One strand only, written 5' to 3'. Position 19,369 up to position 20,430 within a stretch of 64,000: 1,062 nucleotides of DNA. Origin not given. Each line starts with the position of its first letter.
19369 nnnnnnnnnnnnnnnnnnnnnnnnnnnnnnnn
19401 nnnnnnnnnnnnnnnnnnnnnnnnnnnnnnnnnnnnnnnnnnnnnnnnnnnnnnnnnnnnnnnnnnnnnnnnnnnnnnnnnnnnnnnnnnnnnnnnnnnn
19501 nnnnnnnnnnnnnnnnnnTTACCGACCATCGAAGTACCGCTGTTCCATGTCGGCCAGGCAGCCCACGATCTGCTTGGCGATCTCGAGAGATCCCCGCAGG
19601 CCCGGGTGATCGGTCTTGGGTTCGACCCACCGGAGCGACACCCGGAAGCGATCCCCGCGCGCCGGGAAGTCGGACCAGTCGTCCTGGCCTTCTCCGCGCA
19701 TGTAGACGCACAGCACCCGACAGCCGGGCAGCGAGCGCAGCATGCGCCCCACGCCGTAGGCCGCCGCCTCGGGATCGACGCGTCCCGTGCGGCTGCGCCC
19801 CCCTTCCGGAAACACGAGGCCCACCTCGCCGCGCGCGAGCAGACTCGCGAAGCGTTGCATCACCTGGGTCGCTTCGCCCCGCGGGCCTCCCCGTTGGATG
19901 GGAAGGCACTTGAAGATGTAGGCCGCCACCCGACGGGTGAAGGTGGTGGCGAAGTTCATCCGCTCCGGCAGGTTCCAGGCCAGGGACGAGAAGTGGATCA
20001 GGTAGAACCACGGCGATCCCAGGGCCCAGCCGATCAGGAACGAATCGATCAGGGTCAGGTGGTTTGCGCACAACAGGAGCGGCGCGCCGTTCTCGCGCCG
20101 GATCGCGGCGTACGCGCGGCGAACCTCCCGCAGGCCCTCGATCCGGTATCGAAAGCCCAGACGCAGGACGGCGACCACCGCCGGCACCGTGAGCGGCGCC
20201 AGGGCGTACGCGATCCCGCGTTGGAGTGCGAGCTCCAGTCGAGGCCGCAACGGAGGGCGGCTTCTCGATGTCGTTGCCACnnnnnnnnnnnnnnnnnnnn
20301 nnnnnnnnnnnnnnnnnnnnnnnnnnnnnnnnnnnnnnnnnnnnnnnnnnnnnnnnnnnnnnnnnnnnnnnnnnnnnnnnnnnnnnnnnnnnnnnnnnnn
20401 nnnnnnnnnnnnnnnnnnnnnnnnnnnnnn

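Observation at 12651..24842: Ten-gene, translationally coupled accessory FAS-II-like lipid cassette with its own carboxylase, PPTase, acyltransferase and TetR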

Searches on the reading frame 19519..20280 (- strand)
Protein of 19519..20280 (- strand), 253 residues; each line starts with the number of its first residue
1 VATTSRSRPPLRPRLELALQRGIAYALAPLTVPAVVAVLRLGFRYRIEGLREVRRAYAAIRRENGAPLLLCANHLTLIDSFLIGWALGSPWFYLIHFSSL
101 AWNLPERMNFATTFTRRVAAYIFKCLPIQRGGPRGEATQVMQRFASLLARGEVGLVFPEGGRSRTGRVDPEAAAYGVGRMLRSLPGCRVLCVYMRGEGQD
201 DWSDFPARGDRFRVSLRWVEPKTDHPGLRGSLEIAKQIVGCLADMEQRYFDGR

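Call 4: search_protein_families(library=pfam, proteins=[window:19519-20280:-])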
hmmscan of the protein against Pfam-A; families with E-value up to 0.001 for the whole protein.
window:19519-20280:- (253 aa): 1 family
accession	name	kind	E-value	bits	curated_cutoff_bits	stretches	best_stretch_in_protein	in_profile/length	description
PF01553.26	Acyltransferase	-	1.7e-10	41.3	23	1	61-193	12-130/132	Acyltransferase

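Call 5: search_protein_families(library=ncbifam, proteins=[window:19519-20280:-], max_evalue=0.01)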
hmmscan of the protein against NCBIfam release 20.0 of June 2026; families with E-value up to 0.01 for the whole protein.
window:19519-20280:- (253 aa): 3 families
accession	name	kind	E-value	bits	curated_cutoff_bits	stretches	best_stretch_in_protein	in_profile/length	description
NF006386.0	PRK08633.1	equivalog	4.6e-08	31.2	1221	1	37-196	421-553/1147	acyl-[ACP]--phospholipid O-acyltransferase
TIGR00530.1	AGP_acyltrn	subfamily_domain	0.0028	17.4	102.95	0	67-170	17-108/130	1-acylglycerol-3-phosphate O-acyltransferase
NF052553.1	LyOrLpactfOlsABRUA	equivalog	0.0064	15.7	300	0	63-170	62-155/263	lyso-ornithine lipid O-acyltransferase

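Call 7: find_encoding_contigs(protein=window:19519-20280:-, flank=10000, max_places=6)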
Protein window:19519-20280:- (253 aa): no gene with exactly this product is on record in the collection.
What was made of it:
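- Tried and rejected: It failed because the public record uses the TTG 20250 start (call 7).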

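Call 38: search_solved_structures(query=window:19519-20280:-, max_evalue=1, show_alignments=3)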
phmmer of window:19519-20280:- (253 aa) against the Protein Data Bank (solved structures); distinct sequences matched with E-value up to 1: 0.

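Call 43: search_solved_structures(query=A2, max_evalue=10, show_alignments=2)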
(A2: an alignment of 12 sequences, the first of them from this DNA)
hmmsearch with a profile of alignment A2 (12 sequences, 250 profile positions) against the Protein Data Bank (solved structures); distinct sequences matched with E-value up to 10: 2.
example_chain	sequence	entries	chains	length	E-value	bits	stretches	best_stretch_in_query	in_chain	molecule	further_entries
5kym_A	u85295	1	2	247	0.5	12.7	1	121-165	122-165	1-acyl-sn-glycerol-3-phosphate acyltransferase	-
3fdj_A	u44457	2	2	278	0.86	11.9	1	156-195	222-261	DegV family protein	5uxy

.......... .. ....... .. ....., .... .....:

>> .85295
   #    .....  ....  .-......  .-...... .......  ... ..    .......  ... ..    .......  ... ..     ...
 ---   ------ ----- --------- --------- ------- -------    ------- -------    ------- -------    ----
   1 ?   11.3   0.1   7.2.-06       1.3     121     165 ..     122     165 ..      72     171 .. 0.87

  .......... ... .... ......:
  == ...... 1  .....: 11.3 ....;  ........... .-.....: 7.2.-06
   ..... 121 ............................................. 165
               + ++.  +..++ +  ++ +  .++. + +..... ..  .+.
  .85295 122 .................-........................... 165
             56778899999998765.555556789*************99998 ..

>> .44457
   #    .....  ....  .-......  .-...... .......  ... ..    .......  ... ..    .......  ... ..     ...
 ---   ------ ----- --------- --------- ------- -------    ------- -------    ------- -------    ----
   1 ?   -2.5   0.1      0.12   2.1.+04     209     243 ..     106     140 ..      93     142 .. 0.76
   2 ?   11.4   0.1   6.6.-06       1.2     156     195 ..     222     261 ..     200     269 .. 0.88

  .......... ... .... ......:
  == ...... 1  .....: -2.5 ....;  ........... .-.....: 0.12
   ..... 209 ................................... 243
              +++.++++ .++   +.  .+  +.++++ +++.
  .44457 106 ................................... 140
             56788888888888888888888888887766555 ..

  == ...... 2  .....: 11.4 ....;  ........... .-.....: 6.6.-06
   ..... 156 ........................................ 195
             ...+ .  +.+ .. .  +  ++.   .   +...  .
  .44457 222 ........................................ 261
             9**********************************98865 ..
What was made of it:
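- On GPAT/LPLAT acyltransferases (PF01553, PlsC-like): TIGR00530 gives 17 bits against a cut-off of 103 (call 5), and no sequence-level PDB hit to PlsC reaches significance (calls 38, 43).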

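Call 57: find_homologous_proteins(query=window:19519-20250:-, max_evalue=0.001)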
Query window:19519-20250:- (243 aa): 1799 proteins with E <= 0.001 among 6110 candidates; the best 120 are listed.
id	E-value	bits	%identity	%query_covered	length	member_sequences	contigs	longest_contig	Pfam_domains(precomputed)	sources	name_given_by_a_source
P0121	6.6e-161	552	100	100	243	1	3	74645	PF01553.27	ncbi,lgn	-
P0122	4.5e-122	424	77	99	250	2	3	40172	PF01553.27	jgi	jgi:hypothetical protein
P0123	6.5e-104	365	70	96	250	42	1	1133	PF01553.27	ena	-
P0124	6.0e-100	352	70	97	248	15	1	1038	PF01553.27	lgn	-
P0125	1.3e-96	341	66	98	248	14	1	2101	PF01553.27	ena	-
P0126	2.1e-95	337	62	99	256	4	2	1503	PF01553.27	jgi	jgi:1-acyl-sn-glycerol-3-phosphate acyltransferase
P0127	6.5e-95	335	63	99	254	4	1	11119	PF01553.27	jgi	-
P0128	1.3e-94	334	63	99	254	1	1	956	PF01553.27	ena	-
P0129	6.4e-94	332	62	99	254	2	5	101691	PF01553.27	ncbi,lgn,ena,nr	ncbi:MAG: 1-acyl-sn-glycerol-3-phosphate acyltransferase [Myxococcales bacterium]|nr:1-acyl-sn-glyce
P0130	3.1e-93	330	61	99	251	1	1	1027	PF01553.27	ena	-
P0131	4.0e-92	326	61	96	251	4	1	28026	PF01553.27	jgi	jgi:1-acyl-sn-glycerol-3-phosphate acyltransferase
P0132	1.6e-91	324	57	100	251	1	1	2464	PF01553.27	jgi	jgi:1-acyl-sn-glycerol-3-phosphate acyltransferase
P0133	7.2e-91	322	60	100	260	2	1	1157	PF01553.27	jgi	-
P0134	1.1e-90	322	63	97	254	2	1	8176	PF01553.27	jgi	jgi:1-acyl-sn-glycerol-3-phosphate acyltransferase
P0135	1.1e-90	321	60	95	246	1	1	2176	PF01553.27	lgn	-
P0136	2.1e-90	321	63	100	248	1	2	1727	PF01553.27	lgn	-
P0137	2.8e-90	320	58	99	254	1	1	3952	PF01553.27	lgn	-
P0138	2.8e-90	320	62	99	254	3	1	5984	PF01553.27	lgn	-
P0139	3.1e-90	320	60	97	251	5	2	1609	PF01553.27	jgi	jgi:1-acyl-sn-glycerol-3-phosphate acyltransferase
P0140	3.7e-90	320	62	98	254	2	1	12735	PF01553.27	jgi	-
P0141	4.3e-90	320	59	98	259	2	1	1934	PF01553.27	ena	-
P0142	9.6e-90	318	57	99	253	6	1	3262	PF01553.27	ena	-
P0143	1.2e-89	318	59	100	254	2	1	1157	PF01553.27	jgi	-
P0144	1.2e-89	318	61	94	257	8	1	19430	PF01553.27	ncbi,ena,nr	ncbi:MAG: 1-acyl-sn-glycerol-3-phosphate acyltransferase [Myxococcales bacterium]|nr:1-acyl-sn-glyce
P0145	1.3e-89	318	56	100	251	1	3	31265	PF01553.27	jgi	jgi:1-acyl-sn-glycerol-3-phosphate acyltransferase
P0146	1.3e-89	318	58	99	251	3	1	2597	PF01553.27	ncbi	-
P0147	1.4e-89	318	59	99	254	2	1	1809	PF01553.27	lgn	-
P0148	1.6e-89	318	59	99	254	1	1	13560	PF01553.27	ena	-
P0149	1.8e-89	318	60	99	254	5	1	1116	PF01553.27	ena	-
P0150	2.1e-89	317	57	100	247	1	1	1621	PF01553.27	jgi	jgi:hypothetical protein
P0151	2.3e-89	317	57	96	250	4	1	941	PF01553.27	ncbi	-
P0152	2.3e-89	317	60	100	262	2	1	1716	PF01553.27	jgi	jgi:hypothetical protein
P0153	3.0e-89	317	60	98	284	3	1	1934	PF01553.27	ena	-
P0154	3.5e-89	317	58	100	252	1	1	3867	PF01553.27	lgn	-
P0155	3.5e-89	317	62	87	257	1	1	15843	PF01553.27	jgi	jgi:1-acyl-sn-glycerol-3-phosphate acyltransferase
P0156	4.8e-89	316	61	93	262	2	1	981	PF01553.27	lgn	-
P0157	5.8e-89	316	60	99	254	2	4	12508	PF01553.27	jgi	jgi:hypothetical protein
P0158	6.0e-89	316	62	95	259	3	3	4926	PF01553.27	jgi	-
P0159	6.6e-89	316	60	98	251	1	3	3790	PF01553.27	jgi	jgi:1-acyl-sn-glycerol-3-phosphate acyltransferase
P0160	9.1e-89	315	57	100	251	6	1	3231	PF01553.27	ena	-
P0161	9.2e-89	315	59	98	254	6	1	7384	PF01553.27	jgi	-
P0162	1.3e-88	315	60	98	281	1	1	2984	PF01553.27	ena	-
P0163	1.7e-88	314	60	99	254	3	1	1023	PF01553.27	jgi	jgi:1-acyl-sn-glycerol-3-phosphate acyltransferase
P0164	1.8e-88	314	55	100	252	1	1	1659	PF01553.27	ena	-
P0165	1.8e-88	314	56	100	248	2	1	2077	PF01553.27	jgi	-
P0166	2.1e-88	314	58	99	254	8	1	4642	PF01553.27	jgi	jgi:1-acyl-sn-glycerol-3-phosphate acyltransferase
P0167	2.2e-88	314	57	100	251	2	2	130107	PF01553.27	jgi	-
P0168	4.5e-88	313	57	96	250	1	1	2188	PF01553.27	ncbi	-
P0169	4.6e-88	313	55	100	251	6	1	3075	PF01553.27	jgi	jgi:1-acyl-sn-glycerol-3-phosphate acyltransferase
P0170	5.4e-88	313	60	97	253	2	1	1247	PF01553.27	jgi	jgi:1-acyl-sn-glycerol-3-phosphate acyltransferase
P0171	5.5e-88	313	58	100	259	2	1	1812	PF01553.27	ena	-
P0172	5.5e-88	313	59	97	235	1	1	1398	PF01553.27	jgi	jgi:hypothetical protein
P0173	6.0e-88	313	58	99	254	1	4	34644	PF01553.27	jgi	jgi:1-acyl-sn-glycerol-3-phosphate acyltransferase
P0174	6.1e-88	313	59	98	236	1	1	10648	PF01553.27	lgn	-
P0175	6.4e-88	312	60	99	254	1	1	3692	PF01553.27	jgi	jgi:hypothetical protein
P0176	7.3e-88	312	55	97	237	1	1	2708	PF01553.27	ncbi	-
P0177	7.5e-88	312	57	98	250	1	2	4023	PF01553.27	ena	-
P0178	7.7e-88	312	55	100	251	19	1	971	PF01553.27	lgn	-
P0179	7.8e-88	312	57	96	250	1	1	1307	PF01553.27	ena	-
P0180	8.0e-88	312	59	99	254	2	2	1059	PF01553.27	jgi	jgi:hypothetical protein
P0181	9.6e-88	312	57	100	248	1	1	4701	PF01553.27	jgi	-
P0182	1.1e-87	312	61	84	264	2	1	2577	PF01553.27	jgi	jgi:hypothetical protein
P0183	1.2e-87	312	59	96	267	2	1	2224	PF01553.27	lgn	-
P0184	1.2e-87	312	62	93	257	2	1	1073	PF01553.27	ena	-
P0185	1.3e-87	311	53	100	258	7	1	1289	PF01553.27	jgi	jgi:hypothetical protein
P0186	1.3e-87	311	59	100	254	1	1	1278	PF01553.27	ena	-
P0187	1.3e-87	311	57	100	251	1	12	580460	PF01553.27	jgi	jgi:1-acyl-sn-glycerol-3-phosphate acyltransferase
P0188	1.5e-87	311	57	100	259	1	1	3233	PF01553.27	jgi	jgi:1-acyl-sn-glycerol-3-phosphate acyltransferase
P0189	1.7e-87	311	55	100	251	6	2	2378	PF01553.27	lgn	-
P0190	1.7e-87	311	62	86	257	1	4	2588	PF01553.27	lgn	-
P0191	1.8e-87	311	60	97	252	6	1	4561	PF01553.27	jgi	jgi:1-acyl-sn-glycerol-3-phosphate acyltransferase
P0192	1.8e-87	311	60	99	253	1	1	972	PF01553.27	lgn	-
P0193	1.9e-87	311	56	100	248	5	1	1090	PF01553.27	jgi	jgi:hypothetical protein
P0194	2.5e-87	310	60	96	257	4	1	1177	PF01553.27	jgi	jgi:1-acyl-sn-glycerol-3-phosphate acyltransferase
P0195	2.6e-87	310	57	99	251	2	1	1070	PF01553.27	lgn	-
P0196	2.7e-87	310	60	97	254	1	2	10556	PF01553.27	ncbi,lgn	-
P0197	2.8e-87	310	60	96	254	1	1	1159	PF01553.27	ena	-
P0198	2.9e-87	310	58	100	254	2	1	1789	PF01553.27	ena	-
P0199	2.9e-87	310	57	99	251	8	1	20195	PF01553.27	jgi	-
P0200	3.0e-87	310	58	99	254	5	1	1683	PF01553.27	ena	-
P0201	3.1e-87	310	57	98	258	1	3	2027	PF01553.27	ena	-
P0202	3.6e-87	310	59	97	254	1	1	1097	PF01553.27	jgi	jgi:1-acyl-sn-glycerol-3-phosphate acyltransferase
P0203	3.7e-87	310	56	100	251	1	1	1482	PF01553.27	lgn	-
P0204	3.8e-87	310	55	100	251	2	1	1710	PF01553.27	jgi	jgi:1-acyl-sn-glycerol-3-phosphate acyltransferase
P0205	4.0e-87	310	58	97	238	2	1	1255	PF01553.27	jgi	-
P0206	4.4e-87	310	61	99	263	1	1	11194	PF01553.27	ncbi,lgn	-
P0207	4.6e-87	310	58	99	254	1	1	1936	PF01553.27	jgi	jgi:1-acyl-sn-glycerol-3-phosphate acyltransferase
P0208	4.6e-87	310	57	99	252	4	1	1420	PF01553.27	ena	-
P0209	5.2e-87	309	63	93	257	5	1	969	PF01553.27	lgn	-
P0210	5.4e-87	309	59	99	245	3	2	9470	PF01553.27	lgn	-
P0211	5.7e-87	309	57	100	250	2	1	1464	PF01553.27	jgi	jgi:1-acyl-sn-glycerol-3-phosphate acyltransferase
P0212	5.9e-87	309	57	99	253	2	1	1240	PF01553.27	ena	-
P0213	6.7e-87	309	57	99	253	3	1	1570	PF01553.27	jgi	jgi:1-acyl-sn-glycerol-3-phosphate acyltransferase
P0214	6.8e-87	309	59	93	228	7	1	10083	PF01553.27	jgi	-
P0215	7.0e-87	309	58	93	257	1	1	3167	PF01553.27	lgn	-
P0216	7.5e-87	309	54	99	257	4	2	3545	PF01553.27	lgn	-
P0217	8.1e-87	309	56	100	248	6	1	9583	PF01553.27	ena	-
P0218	8.4e-87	309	60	98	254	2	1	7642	PF01553.27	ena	-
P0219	8.5e-87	309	56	98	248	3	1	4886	PF01553.27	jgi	-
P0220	8.8e-87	309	60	98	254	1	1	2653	PF01553.27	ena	-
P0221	9.0e-87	309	59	98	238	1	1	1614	PF01553.27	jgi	jgi:hypothetical protein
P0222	9.7e-87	309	57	100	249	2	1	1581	PF01553.27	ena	-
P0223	9.7e-87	309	59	98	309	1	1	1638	PF01553.27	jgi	-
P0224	9.9e-87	309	56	100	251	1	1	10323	PF01553.27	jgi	-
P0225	1.0e-86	309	59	93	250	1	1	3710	PF01553.27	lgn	-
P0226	1.1e-86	308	61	91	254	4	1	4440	PF01553.27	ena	-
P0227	1.1e-86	308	59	99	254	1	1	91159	PF01553.27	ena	-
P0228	1.2e-86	308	56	98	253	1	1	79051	PF01553.27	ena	-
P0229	1.2e-86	308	62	95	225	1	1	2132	PF01553.27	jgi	jgi:1-acyl-sn-glycerol-3-phosphate acyltransferase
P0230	1.3e-86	308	56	100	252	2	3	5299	PF01553.27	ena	-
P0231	1.3e-86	308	60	91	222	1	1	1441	PF01553.27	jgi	jgi:hypothetical protein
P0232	1.4e-86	308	59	99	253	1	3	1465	PF01553.27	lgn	-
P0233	1.4e-86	308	60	95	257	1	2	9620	PF01553.27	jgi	jgi:1-acyl-sn-glycerol-3-phosphate acyltransferase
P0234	1.6e-86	308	57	98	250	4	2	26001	PF01553.27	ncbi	ncbi:MAG TPA: lysophospholipid acyltransferase family protein [Myxococcota bacterium]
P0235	1.7e-86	308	54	100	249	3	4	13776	PF01553.27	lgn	-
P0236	1.8e-86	308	59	98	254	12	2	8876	PF01553.27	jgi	jgi:1-acyl-sn-glycerol-3-phosphate acyltransferase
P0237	1.8e-86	308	61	92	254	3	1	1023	PF01553.27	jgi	-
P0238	1.8e-86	308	57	99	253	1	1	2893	PF01553.27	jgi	jgi:1-acyl-sn-glycerol-3-phosphate acyltransferase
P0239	1.9e-86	308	55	99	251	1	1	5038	PF01553.27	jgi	jgi:1-acyl-sn-glycerol-3-phosphate acyltransferase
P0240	2.2e-86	307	57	100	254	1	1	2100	PF01553.27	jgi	jgi:hypothetical protein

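Call 69: predict_structure(alignment_id=A3)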
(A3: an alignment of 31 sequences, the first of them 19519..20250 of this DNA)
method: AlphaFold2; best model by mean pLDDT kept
length: 243 residues; sequences in the alignment: 31
mean_pLDDT: 87.2   pTM: 0.85
mean pLDDT of the five models: 87.2, 86.1, 85.9, 85.7, 84.6
residues with pLDDT >= 90: 127; 70-90: 100; 50-70: 16; < 50: 0
segments of 3 or more residues with pLDDT < 50: none
pLDDT, mean of each block of 10 residues (from residue 1): 84 95 95 95 92 84 82 94 94 85 86 88 83 92 83 67 79 89 88 81 92 89 91 90 75
secondary structure, 60 per line:
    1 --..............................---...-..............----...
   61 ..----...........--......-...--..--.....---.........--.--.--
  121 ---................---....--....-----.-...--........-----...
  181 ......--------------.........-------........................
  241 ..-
elements in order: H3-32 E36-38 H40-53 E58-62 H67-77 H80-85 H97-100 H104-112 H124-139 E143-146 H165-172 E178-186 E201-209 H217-242

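Call 72: find_related_loci(query=A3, collection=metagenome_contigs, flank=10000)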
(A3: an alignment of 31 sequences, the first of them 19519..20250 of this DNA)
Query A3 (243 aa) in metagenome_contigs; peptide patterns used: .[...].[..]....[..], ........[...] (x = any residue, [..] = any of these).
600 stretches matched a pattern (row limit reached: there are more); 568 encode a relative of the query (tblastn E <= 1e-3); the best 80 are kept; 80 distinct loci.
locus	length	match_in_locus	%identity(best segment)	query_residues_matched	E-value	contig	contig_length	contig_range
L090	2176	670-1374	70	3-237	9e-105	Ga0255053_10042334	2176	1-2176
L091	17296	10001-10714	62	4-241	3e-96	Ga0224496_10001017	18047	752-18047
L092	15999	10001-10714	62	4-241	3e-96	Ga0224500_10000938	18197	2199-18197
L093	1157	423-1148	60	2-243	9e-102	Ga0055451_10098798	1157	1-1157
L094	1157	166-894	59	1-243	2e-101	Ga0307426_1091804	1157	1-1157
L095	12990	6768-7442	62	17-241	1e-92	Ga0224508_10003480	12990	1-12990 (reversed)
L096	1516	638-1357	59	2-241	2e-99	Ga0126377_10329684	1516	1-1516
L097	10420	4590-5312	58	2-242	8e-93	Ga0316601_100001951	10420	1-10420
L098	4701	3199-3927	57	1-243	3e-92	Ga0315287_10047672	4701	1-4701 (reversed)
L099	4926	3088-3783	62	9-240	6e-92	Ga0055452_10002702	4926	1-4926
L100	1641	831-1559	58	1-243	1e-97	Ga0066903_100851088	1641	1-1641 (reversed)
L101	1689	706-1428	55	1-241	7e-97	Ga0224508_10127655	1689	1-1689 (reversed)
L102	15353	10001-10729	57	1-243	1e-91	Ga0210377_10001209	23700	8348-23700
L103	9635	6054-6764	60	4-240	3e-91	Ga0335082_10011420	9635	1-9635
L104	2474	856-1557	59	6-239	8e-94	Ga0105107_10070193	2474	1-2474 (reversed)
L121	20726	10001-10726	57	2-243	6e-88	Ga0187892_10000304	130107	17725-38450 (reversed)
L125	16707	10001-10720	57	4-243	8e-88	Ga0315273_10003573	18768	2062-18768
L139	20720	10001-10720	58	4-243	4e-86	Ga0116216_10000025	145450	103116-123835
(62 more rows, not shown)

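Call 75: fold_search(model_id=the predicted structure, library=pdb)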
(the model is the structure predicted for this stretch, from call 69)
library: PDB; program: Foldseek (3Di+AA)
matches with E <= 10: 760; with E <= 0.001: 2
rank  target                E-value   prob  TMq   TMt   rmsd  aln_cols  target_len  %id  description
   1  8e4y                  4.0e-06  1.00  0.51  0.21   6.1       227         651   16  Cryo-EM structure of human glycerol-3-phosphate acyltransferase 1 (GPAT1) in complex with 2-oxohexadecyl-CoA (released 2022-12-21)
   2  5f2z_C                1.3e-05  1.00  0.43  0.43  12.0       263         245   15  Crystal structure of membrane associated PatA from Mycobacterium smegmatis in complex with palmitate - P21 space group (released 2016-03-09)
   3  8zn5_I                1.3e-02  0.28  0.22  0.15  15.2       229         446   14  Crystal Structure of Designed Clock Protein KaiC (released 2025-04-16)
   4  8fwi_A                2.6e-02  0.15  0.18  0.11  17.7       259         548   14  Structure of dodecameric KaiC-RS-S413E/S414E solved by cryo-EM (released 2023-03-22)
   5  8zn5_J                4.6e-02  0.30  0.25  0.17   9.9       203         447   14  Crystal Structure of Designed Clock Protein KaiC (released 2025-04-16)
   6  8zn5_A                5.5e-02  0.21  0.22  0.15  10.8       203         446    9  Crystal Structure of Designed Clock Protein KaiC (released 2025-04-16)
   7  5n5d_B                5.5e-02  0.14  0.19  0.20  14.0       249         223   12  Crystal Structure of the O-Methyltransferase TomG from Streptomyces achromogenes involved in Tomaymycin synthesis in c (released 2017-09-20)
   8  4tld_D                5.8e-02  0.21  0.22  0.23  10.0       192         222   15  Crystal structure of N-terminal C1 domain of KaiC (released 2015-07-01)
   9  8zn5_C                7.7e-02  0.18  0.24  0.15  13.3       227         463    8  Crystal Structure of Designed Clock Protein KaiC (released 2025-04-16)
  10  4tlb_E                7.7e-02  0.14  0.20  0.20  10.6       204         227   15  Crystal structure of N-terminal C1 domain of KaiC (released 2015-07-01)
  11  3g2q_A                7.7e-02  0.14  0.22  0.21  14.0       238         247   12  Crystal Structure of the Glycopeptide N-methyltransferase MtfA complexed with sinefungin (released 2009-05-05)
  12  4tle_C                8.2e-02  0.11  0.18  0.19  11.7       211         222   15  Crystal structure of N-terminal C1 domain of KaiC (released 2015-07-01)
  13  5yz8_D                9.2e-02  0.18  0.20  0.21  10.8       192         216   14  Crystal Structure of N-terminal C1 domain of KaiC (released 2019-01-30)
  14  4tl7_F                9.2e-02  0.12  0.18  0.19  11.8       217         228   14  Crystal structure of N-terminal C1 domain of KaiC (released 2015-07-01)
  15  4tlc_C                9.2e-02  0.11  0.18  0.19  12.0       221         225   14  Crystal structure of N-terminal C1 domain of KaiC (released 2015-07-01)
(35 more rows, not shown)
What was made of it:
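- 19519..20280 (-): Acyltransferase of the GPAT/LPLAT family (PF01553; 253 or 243 aa). The best folds are human GPAT1 8e4y (E 4e-6) and mycobacterial PatA 5f2z (E 1e-5) (calls 69, 75).
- On GPAT/LPLAT acyltransferases (PF01553, PlsC-like): Foldseek gives GPAT1 8e4y at E 4e-6 and PatA 5f2z at E 1e-5 (calls 69, 75).
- The acyltransferase fold also matches PatA, which acylates a mannoside of phosphatidylinositol (call 75).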

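Call 79: search_protein_families(library=pfam, proteins=[L121:2031-6011:-, L121:3827-6241:+, L121:2259-3794:+, L139:4167-7001:+, L139:6998-8854:+, L139:4632-6806:-], max_evalue=0.0001)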
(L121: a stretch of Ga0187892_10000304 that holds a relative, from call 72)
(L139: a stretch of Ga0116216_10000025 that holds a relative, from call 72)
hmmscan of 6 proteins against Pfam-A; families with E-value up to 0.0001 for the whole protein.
L121:2031-6011:- (1326 aa): 2 families
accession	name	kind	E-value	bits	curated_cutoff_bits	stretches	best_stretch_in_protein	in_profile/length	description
PF00920.27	ILVD_EDD_N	-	3.6e-132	440.8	27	1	803-1121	1-316/316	Dihydroxy-acid/6-phosphogluconate dehydratase N-terminal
PF24877.1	ILV_EDD_C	-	3.5e-75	252.1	27.7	1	1134-1322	2-191/191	Dihydroxy-acid/6-phosphogluconate dehydratase C-terminal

L121:3827-6241:+ (804 aa): 0 families

L121:2259-3794:+ (511 aa): 0 families

L139:4167-7001:+ (944 aa): 2 families
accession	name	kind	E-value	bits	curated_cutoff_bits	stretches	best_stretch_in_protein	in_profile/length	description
PF13307.12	Helicase_C_2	-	1e-28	100.9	25.3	1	758-919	2-169/170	Helicase C-terminal domain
PF00929.31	RNase_T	-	7.1e-21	75.9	24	1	49-201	2-164/164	Exonuclease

L139:6998-8854:+ (618 aa): 2 families
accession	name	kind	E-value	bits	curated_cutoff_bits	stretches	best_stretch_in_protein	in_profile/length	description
PF00654.25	Voltage_CLC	-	1.9e-77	261.2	24.8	1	101-441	1-345/346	Voltage gated chloride channel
PF00571.33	CBS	-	3.3e-19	69.4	24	2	544-594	6-54/57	CBS domain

L139:4632-6806:- (724 aa): 0 families
